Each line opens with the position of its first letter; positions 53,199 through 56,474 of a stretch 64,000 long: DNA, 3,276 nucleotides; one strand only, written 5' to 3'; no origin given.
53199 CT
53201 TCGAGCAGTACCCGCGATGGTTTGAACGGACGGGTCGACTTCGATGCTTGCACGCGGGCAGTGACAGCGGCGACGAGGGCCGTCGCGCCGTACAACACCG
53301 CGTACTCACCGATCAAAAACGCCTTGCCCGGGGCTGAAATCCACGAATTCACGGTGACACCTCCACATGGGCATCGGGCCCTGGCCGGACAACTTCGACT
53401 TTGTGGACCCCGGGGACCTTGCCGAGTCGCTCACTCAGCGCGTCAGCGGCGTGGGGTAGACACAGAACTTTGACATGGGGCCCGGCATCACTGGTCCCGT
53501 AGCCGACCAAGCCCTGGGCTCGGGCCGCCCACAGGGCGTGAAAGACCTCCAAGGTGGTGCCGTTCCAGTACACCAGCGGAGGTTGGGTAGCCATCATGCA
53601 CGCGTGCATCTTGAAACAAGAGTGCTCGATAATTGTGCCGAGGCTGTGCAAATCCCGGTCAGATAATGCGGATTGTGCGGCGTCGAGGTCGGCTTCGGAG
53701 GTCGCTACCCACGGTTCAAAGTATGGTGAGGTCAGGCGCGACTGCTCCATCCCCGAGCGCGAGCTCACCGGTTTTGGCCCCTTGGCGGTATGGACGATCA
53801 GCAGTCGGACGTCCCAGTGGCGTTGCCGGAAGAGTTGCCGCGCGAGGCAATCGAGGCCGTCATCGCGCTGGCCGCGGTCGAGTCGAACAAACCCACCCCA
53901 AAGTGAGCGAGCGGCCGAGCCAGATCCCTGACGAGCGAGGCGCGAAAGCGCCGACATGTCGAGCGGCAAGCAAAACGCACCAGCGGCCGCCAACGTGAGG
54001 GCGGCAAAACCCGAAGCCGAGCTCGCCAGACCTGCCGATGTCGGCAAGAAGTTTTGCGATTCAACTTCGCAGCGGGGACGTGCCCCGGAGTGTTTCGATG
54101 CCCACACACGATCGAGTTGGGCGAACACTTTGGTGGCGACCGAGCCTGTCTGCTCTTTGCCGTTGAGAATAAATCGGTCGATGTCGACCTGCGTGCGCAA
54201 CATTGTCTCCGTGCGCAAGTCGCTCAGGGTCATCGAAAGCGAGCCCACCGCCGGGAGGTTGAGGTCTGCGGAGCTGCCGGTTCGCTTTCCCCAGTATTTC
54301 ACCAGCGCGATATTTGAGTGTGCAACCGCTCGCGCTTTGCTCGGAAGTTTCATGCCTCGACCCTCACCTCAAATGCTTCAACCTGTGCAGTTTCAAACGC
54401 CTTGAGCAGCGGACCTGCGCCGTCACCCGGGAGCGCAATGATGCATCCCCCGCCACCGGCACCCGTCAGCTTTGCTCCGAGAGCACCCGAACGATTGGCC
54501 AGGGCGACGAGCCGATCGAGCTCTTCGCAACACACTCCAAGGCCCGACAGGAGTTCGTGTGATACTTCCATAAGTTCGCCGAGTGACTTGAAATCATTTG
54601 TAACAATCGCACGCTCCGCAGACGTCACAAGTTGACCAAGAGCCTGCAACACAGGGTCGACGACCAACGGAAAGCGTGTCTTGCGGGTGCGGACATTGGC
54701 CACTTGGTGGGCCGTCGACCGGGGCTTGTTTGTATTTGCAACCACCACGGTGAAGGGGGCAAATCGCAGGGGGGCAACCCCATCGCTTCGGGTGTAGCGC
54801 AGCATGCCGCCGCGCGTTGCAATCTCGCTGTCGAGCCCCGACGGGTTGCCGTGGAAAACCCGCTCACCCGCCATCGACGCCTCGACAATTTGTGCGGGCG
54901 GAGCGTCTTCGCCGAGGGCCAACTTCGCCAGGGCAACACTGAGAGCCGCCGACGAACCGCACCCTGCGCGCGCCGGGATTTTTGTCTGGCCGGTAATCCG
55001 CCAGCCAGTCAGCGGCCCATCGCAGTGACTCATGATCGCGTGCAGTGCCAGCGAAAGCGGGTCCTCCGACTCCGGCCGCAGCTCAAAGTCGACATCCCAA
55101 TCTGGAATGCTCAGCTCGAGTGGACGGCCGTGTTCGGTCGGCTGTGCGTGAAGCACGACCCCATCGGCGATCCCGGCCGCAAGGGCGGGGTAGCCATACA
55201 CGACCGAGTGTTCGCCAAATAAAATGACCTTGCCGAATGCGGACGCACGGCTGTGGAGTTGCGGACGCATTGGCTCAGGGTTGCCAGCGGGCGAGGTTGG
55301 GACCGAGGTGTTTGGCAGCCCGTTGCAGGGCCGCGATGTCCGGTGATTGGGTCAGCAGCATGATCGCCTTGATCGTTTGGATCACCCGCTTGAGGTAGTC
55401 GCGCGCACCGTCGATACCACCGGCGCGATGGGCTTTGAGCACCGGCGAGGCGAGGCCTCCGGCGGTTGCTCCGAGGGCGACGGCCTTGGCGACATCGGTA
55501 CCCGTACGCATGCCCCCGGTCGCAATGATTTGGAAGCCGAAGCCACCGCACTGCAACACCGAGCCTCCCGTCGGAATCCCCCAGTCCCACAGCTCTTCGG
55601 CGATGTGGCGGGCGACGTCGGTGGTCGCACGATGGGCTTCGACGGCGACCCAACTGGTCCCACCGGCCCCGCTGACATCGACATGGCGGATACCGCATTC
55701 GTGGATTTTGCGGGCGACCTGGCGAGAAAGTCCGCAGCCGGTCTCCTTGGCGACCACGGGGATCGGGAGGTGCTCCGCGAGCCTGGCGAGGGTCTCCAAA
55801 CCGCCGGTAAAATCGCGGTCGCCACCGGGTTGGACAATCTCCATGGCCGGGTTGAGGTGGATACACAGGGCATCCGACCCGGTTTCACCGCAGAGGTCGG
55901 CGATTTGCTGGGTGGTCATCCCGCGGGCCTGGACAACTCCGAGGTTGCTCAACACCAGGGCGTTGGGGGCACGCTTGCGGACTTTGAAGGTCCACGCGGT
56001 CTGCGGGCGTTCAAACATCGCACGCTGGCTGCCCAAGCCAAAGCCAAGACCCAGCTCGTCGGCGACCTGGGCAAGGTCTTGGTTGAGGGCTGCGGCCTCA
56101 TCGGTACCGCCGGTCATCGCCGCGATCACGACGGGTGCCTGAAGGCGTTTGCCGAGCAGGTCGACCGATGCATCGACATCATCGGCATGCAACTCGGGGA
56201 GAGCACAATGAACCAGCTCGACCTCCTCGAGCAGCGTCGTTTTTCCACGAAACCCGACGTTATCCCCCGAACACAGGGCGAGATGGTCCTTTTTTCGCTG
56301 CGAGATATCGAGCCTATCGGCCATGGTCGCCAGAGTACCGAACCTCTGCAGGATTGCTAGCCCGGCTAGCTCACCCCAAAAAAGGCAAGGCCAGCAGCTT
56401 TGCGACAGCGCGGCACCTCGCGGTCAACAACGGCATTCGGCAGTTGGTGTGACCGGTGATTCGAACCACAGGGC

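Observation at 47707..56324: Mevalonate pathway operon fused to squalene biosynthesis (fni-mvk-mvaD-[PMK::HMGR]-hpnC-hpnD-hpnE), including a phosphomevalonate kinase/HMG-CoA reductase fusion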

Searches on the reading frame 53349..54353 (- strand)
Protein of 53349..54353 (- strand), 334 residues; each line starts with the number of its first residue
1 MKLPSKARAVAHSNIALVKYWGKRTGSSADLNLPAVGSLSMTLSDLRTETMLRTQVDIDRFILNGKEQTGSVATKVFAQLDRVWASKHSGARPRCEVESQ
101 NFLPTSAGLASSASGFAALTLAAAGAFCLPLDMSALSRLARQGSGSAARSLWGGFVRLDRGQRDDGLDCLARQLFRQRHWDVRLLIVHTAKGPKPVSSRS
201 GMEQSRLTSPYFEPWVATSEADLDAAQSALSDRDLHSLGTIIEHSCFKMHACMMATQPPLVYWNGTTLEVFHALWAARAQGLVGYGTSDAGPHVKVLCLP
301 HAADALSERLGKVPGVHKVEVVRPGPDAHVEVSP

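Call 3: search_protein_families(library=pfam, proteins=[window:53349-54353:-])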
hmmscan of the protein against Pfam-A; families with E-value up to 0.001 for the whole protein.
window:53349-54353:- (334 aa): 3 families
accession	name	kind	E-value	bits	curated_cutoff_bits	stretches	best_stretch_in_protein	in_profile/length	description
PF22700.2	MVD-like_N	-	2.3e-48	164.3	27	1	11-170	1-156/157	Diphosphomevalonate decarboxylase-like N-terminal domain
PF18376.6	MDD_C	-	1.2e-11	45.2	23.2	1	186-310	3-130/186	Mevalonate 5-diphosphate decarboxylase C-terminal domain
PF00288.32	GHMP_kinases_N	-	3.8e-07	30.7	22.3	1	88-146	13-69/87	GHMP kinases N terminal domain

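Call 4: search_protein_families(library=ncbifam, proteins=[window:53349-54353:-])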
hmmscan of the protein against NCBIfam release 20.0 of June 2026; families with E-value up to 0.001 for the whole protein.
window:53349-54353:- (334 aa): 2 families
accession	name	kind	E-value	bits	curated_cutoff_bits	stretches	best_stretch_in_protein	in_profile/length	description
TIGR01240.1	mevDPdecarb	equivalog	1.3e-72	244.4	171.35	1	9-312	3-302/305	diphosphomevalonate decarboxylase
NF040704.1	IPP_alt_MvaD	equivalog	8.5e-39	133.5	475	1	6-313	1-300/323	phosphomevalonate decarboxylase MvaD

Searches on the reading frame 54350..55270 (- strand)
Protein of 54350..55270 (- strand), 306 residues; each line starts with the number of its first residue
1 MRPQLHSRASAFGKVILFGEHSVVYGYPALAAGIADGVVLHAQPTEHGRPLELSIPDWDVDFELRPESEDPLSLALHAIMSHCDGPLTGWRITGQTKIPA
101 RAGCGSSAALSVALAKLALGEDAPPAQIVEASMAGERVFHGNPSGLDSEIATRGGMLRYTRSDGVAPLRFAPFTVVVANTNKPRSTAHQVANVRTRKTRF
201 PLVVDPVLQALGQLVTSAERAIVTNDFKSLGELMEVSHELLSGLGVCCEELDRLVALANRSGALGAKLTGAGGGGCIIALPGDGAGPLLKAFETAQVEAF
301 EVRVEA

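Call 3: search_protein_families(library=pfam, proteins=[window:54350-55270:-])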
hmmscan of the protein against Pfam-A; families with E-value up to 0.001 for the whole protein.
window:54350-55270:- (306 aa): 2 families
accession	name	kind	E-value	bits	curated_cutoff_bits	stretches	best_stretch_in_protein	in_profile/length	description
PF08544.19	GHMP_kinases_C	-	1.1e-15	58.3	21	1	220-281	3-66/85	GHMP kinases C terminal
PF00288.32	GHMP_kinases_N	-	2.7e-08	34.3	22.3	1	79-154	10-86/87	GHMP kinases N terminal domain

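Call 4: search_protein_families(library=ncbifam, proteins=[window:54350-55270:-])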
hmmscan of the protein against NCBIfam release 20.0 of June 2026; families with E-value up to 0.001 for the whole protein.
window:54350-55270:- (306 aa): 12 families
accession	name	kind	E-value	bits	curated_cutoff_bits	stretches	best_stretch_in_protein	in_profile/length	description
TIGR00549.1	mevalon_kin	equivalog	8.5e-64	215.7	163.05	1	12-280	2-276/276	mevalonate kinase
NF003036.0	PRK03926.1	equivalog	7.7e-56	189.4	403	1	9-281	4-267/302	mevalonate kinase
TIGR00131.1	gal_kin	equivalog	3.4e-16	59.1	226.65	1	216-282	283-351/388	galactokinase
NF003006.0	PRK03817.1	equivalog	1.1e-15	57.5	443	1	215-285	246-317/352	galactokinase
NF003705.0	PRK05322.1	equivalog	1.7e-15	56.7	385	1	215-280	281-348/388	galactokinase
NF001816.0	PRK00555.1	equivalog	2.6e-10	39.8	509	1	214-285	256-329/363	galactokinase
NF003472.0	PRK05101.1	equivalog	8e-10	38.2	499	1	215-280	275-343/382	galactokinase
TIGR01220.1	Pmev_kin_Gr_pos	equivalog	1.2e-06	27.9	165.7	1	173-283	216-331/358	phosphomevalonate kinase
NF002288.1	PRK01212.1-4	equivalog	3.7e-05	22.9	194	1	75-272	63-258/303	homoserine kinase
NF009948.0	PRK13412.1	equivalog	0.00024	18.9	721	1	207-279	860-933/974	bifunctional fucokinase/fucose-1-phosphate guanylyltransferase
NF049969.1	GlMnHpPKinHddA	equivalog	0.00025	20.6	600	0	218-278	239-301/338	D-glycero-D-manno-heptose 7-phosphate kinase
NF040957.1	Arch_PMK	equivalog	0.00032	20.3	500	0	238-302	244-307/316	phosphomevalonate kinase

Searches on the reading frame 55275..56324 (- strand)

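Call 3: search_protein_families(library=pfam, proteins=[window:55275-56324:-])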
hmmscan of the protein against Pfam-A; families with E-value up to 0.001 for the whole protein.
window:55275-56324:- (349 aa): 2 families
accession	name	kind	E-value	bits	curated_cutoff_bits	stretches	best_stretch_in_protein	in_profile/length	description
PF01070.24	FMN_dh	-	5.9e-22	78.6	24.9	2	176-336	207-346/350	FMN-dependent dehydrogenase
PF01645.23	Glu_synthase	-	0.00011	21.9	20.4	1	265-296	277-308/369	Conserved region in glutamate synthase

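Call 4: search_protein_families(library=ncbifam, proteins=[window:55275-56324:-])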
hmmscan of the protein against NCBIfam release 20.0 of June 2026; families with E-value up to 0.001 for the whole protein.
window:55275-56324:- (349 aa): 7 families
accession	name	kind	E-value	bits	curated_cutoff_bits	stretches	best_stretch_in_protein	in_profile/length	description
TIGR02151.1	IPP_isom_2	equivalog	8.1e-107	357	281.3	1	9-336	1-332/338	type 2 isopentenyl-diphosphate Delta-isomerase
NF008398.0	PRK11197.1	subfamily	2.2e-07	30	376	1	264-335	301-372/381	L-lactate dehydrogenase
TIGR02708.1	L_lactate_ox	equivalog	2.1e-06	27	645.5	1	266-333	286-353/367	L-lactate oxidase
NF033901.1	L_lactate_LldD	exception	4.6e-05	22.6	550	1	264-335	301-372/377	FMN-dependent L-lactate dehydrogenase LldD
NF003302.0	PRK04302.1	subfamily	0.0001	22.1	132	1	265-300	175-210/223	triose-phosphate isomerase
TIGR01304.1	IMP_DH_rel_2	equivalog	0.0001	21.7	342.1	1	178-303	176-294/365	GuaB3 family IMP dehydrogenase-related protein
TIGR03966.1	actino_HemFlav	equivalog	0.00017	20.4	470.85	1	257-334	296-373/385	pre-mycofactocin synthase MftD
